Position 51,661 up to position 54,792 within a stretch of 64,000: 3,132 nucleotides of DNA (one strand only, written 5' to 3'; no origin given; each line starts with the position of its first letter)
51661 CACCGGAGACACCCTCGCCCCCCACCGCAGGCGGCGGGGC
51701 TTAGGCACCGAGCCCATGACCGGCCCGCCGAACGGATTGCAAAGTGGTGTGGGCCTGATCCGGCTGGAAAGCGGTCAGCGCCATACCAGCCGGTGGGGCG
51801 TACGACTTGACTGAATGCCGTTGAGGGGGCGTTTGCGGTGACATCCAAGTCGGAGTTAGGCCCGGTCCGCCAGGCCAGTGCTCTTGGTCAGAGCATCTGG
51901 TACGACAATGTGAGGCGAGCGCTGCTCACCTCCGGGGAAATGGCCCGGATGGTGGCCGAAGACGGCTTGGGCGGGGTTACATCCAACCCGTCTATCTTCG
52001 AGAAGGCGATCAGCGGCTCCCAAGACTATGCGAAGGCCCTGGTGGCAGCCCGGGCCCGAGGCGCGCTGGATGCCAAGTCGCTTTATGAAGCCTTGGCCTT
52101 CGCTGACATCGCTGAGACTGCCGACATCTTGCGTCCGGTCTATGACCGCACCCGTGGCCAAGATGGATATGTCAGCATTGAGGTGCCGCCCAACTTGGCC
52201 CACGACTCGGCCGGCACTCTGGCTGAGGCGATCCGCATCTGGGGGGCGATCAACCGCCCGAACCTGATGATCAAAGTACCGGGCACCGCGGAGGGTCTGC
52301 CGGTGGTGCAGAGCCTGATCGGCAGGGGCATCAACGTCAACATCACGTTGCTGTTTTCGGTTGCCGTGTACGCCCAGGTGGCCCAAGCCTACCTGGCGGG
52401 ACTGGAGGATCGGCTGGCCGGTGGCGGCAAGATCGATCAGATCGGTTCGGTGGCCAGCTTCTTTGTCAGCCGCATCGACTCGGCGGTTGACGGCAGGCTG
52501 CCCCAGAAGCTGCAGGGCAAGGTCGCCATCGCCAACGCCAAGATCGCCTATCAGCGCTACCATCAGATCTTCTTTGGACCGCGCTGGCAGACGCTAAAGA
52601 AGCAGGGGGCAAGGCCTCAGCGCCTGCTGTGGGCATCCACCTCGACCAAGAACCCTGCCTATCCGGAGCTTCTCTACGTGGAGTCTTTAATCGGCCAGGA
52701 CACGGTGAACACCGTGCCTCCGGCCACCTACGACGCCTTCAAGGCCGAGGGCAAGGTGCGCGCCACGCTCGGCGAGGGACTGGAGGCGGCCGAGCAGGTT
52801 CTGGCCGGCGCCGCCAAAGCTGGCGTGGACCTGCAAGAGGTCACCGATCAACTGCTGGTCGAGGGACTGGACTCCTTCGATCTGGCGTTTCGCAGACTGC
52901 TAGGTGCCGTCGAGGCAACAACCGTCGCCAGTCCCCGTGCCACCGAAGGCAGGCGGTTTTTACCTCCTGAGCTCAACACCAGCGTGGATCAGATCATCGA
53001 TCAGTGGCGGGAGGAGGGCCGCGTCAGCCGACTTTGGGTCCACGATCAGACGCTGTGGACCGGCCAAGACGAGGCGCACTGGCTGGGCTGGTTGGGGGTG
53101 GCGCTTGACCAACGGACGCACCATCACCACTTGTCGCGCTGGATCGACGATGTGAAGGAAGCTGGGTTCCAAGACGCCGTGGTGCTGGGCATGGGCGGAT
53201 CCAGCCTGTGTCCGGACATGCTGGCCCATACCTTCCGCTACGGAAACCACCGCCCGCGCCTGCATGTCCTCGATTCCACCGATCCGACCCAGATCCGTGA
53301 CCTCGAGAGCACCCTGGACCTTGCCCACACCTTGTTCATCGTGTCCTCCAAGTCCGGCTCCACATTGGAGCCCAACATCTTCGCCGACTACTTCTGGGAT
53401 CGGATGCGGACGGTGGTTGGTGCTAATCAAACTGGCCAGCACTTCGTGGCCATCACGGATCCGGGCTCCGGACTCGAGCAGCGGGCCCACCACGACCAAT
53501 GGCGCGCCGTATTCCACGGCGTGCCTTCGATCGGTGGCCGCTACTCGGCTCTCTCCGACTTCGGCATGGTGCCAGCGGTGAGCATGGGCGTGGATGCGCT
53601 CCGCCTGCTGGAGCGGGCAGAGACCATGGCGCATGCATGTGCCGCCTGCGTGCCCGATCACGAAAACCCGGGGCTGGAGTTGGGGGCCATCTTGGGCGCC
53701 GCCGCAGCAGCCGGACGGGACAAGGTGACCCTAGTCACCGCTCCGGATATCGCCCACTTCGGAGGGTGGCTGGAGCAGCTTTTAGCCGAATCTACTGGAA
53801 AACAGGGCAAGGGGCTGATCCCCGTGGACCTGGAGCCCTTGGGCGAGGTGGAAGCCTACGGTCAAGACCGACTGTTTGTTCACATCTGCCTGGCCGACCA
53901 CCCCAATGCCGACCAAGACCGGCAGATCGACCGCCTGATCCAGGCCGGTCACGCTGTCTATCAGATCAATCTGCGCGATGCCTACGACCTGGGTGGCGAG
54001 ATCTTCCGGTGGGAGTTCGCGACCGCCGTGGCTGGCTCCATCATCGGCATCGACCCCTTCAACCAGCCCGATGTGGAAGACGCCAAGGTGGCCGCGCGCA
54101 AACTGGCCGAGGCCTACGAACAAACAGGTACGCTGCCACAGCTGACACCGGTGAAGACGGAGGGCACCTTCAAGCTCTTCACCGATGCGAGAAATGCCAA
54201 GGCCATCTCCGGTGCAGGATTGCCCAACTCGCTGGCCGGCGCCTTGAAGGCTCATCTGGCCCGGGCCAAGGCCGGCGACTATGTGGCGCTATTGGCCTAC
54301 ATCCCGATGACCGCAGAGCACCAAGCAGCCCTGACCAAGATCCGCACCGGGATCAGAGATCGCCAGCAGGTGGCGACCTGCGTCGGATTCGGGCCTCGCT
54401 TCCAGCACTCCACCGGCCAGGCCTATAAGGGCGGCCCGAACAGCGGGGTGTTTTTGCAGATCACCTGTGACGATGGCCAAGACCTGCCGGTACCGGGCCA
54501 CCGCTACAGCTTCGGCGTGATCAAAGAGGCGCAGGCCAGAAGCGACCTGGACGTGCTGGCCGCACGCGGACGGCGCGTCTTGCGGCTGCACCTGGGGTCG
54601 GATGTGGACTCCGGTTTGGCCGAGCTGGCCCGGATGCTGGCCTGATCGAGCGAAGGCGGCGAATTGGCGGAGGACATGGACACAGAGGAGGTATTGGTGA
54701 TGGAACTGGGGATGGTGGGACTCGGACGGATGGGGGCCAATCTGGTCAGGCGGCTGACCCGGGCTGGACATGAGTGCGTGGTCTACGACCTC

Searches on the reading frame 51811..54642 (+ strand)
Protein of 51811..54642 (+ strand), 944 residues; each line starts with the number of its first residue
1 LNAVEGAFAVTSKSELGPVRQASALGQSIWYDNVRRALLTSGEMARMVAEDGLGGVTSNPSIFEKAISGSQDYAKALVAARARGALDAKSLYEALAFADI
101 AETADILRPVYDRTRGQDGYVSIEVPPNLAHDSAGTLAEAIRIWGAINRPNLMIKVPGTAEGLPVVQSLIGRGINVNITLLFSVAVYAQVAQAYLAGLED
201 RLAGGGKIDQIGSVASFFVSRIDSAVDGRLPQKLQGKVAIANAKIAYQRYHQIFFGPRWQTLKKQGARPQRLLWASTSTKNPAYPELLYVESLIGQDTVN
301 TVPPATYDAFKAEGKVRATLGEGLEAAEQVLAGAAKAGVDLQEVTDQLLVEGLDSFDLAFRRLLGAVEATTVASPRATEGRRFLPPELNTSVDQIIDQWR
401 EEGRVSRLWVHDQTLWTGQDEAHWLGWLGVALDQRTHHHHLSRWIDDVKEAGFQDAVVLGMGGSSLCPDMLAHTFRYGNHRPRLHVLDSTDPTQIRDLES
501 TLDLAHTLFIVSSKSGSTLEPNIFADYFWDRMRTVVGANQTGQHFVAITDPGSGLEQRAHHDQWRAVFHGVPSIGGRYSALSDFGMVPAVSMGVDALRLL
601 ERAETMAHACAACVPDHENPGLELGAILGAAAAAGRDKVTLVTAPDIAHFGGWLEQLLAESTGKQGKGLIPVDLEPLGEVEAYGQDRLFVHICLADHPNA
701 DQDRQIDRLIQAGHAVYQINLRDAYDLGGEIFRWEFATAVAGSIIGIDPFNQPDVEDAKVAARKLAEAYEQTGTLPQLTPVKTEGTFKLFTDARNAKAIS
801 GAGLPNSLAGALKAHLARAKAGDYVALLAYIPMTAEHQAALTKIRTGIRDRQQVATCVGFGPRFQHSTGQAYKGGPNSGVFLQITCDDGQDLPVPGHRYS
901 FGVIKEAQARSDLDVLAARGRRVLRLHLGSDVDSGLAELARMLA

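Call 76: search_protein_families(library=ncbifam, proteins=[window:51811-54642:+], max_evalue=1e-10)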
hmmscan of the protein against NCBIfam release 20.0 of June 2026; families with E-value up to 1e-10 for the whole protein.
window:51811-54642:+ (944 aa): 10 families
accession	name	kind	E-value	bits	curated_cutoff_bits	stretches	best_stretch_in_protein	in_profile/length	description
NF007080.0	PRK09533.1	equivalog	0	1322.8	712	1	18-943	4-944/949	bifunctional transaldolase/phosoglucose isomerase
NF002881.0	PRK03343.1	subfamily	3.2e-138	460.8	367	1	19-370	6-363/370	transaldolase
TIGR00876.1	tal_mycobact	equivalog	9.3e-88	294.9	233.75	1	27-364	3-348/350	transaldolase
NF003026.0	PRK03903.1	equivalog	1e-66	225.3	344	1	28-365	6-321/323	transaldolase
NF003016.0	PRK03868.1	equivalog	7.6e-38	130.4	487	1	448-685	52-284/410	glucose-6-phosphate isomerase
NF010696.0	PRK14096.1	equivalog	1.6e-32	112.7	671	1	445-665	106-327/528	glucose-6-phosphate isomerase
NF010697.0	PRK14097.1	equivalog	8.9e-31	106.9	443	1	419-673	39-303/448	glucose-6-phosphate isomerase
NF001211.0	PRK00179.1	equivalog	7.7e-23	80.7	492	1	450-665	143-360/544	glucose-6-phosphate isomerase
NF040629.1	PGI_Meth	equivalog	3.2e-22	79.2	350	1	451-672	59-273/396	glucose-6-phosphate isomerase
NF010695.0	PRK14095.1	equivalog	3.2e-20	72.2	703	1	445-629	143-323/536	glucose-6-phosphate isomerase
